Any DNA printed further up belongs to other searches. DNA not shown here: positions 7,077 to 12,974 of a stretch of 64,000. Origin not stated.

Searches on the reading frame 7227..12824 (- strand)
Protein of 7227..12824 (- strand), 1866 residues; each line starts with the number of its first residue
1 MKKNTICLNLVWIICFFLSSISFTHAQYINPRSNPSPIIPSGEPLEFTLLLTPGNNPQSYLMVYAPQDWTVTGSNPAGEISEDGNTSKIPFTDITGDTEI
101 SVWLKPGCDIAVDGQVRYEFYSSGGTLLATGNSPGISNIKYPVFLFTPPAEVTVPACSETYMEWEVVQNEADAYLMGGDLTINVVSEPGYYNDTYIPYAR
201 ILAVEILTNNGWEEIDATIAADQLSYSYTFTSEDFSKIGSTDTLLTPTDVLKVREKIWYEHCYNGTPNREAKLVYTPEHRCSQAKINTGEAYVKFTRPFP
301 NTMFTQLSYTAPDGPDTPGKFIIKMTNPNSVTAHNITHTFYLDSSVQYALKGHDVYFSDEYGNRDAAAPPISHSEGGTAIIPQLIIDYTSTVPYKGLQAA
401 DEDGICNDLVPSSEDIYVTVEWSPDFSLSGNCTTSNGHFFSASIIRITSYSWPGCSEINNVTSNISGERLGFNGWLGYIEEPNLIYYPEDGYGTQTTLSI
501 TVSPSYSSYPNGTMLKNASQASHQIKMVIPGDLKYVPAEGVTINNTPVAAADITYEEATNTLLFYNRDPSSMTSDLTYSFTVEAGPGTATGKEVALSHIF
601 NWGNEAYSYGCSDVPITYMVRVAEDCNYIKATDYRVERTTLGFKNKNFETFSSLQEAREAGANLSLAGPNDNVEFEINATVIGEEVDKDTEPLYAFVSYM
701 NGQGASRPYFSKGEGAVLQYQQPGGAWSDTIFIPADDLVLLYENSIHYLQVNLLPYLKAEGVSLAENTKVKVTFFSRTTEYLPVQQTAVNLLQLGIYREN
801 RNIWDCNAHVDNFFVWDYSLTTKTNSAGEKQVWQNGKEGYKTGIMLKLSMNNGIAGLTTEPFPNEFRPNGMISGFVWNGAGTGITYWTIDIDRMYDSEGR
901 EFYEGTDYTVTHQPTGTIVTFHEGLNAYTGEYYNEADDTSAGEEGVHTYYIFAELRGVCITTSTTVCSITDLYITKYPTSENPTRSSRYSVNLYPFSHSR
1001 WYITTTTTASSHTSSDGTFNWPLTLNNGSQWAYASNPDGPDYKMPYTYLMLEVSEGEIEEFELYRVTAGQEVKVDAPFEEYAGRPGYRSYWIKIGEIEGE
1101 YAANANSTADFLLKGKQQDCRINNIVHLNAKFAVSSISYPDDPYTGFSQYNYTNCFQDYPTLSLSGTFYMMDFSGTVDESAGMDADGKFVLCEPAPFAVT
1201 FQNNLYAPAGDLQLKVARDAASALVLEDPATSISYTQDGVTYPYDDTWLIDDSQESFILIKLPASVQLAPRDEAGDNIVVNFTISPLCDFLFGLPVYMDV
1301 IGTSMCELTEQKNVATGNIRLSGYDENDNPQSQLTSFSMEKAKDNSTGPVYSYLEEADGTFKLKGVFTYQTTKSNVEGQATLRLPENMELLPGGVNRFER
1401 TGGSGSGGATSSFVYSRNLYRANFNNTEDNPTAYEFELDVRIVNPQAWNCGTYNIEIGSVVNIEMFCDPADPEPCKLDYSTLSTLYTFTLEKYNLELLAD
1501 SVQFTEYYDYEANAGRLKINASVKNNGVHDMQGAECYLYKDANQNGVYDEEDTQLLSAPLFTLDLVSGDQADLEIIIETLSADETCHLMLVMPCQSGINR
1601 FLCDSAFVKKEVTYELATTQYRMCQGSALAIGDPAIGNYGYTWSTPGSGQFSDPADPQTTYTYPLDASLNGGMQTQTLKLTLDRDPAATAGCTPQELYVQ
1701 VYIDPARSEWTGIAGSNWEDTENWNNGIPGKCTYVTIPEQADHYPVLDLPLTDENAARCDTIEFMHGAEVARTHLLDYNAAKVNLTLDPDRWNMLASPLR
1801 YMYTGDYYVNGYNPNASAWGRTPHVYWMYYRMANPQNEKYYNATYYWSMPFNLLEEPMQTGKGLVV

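Call 8: search_protein_families(library=ncbifam, proteins=[window:7227-12824:-], max_evalue=0.1)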
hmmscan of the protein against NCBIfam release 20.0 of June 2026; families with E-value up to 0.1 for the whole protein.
window:7227-12824:- (1866 aa): 0 families

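Call 9: search_protein_families(library=pfam, proteins=[window:7227-12824:-], max_evalue=1)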
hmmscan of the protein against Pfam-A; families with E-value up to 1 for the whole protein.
window:7227-12824:- (1866 aa): 0 families

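Call 12: find_encoding_contigs(protein=window:7227-12824:-, flank=10000, max_places=10)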
Protein window:7227-12824:- (1866 aa): 3 contigs read that carry it; 1 place shown.
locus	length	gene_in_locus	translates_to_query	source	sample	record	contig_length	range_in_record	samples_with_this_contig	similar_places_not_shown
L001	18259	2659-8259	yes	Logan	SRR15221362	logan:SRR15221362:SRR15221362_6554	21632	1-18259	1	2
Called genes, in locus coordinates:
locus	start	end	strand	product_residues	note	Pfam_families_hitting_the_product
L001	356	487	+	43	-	-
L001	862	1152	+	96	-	-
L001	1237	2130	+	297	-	PF18962:Por_Secre_tail (weak)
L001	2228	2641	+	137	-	-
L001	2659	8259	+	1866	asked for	-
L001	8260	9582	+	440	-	-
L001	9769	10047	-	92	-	-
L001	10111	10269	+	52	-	-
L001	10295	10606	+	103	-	-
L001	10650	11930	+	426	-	PF18962:Por_Secre_tail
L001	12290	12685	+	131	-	-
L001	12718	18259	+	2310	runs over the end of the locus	-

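Call 22: list_cluster_members(proteins=[window:7227-12824:-, window:5904-7223:-, L002:12069-18998:+, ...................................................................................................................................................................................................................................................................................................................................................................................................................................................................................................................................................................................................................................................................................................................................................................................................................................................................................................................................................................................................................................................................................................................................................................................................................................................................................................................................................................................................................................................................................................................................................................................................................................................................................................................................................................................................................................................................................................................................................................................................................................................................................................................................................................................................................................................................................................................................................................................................])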
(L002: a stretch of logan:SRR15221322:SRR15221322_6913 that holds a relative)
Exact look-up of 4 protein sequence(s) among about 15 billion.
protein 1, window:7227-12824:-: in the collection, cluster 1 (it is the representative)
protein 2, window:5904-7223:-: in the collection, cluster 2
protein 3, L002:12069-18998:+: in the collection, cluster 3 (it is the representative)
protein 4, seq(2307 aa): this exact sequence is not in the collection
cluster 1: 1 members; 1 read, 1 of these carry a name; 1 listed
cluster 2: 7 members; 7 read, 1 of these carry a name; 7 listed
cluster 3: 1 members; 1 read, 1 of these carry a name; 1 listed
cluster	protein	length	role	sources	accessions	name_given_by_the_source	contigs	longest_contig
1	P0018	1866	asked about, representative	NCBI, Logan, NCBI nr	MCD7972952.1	MAG: hypothetical protein LUG18_09875 [Candidatus Azobacteroides sp.] | hypothetical protein [Candidatus Azobacteroides sp.]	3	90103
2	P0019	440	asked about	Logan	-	-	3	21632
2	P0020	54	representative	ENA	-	-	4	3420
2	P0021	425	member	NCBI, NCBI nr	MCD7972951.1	MAG: hypothetical protein LUG18_09870 [Candidatus Azobacteroides sp.] | hypothetical protein [Candidatus Azobacteroides sp.]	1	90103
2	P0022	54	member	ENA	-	-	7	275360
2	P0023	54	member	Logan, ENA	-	-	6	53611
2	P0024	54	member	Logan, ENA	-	-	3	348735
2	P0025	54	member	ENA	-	-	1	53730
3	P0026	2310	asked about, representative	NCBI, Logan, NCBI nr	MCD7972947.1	MAG: hypothetical protein LUG18_09850 [Candidatus Azobacteroides sp.] | hypothetical protein [Candidatus Azobacteroides sp.]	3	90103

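Call 81: search_protein_families(library=ncbifam, proteins=[P0026], max_evalue=0.01)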
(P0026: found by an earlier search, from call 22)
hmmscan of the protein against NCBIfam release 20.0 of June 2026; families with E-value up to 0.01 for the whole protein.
P0026 (2310 aa): 2 families
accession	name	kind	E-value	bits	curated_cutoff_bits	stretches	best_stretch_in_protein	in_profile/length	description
NF033708.1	T9SS_Cterm_ChiA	domain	0.0055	16.6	40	0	2256-2306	2-53/55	T9SS sorting signal type C domain-containing protein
TIGR04183.1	Por_Secre_tail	domain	0.0076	16.2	23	0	2254-2309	19-72/72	T9SS type A sorting domain-containing protein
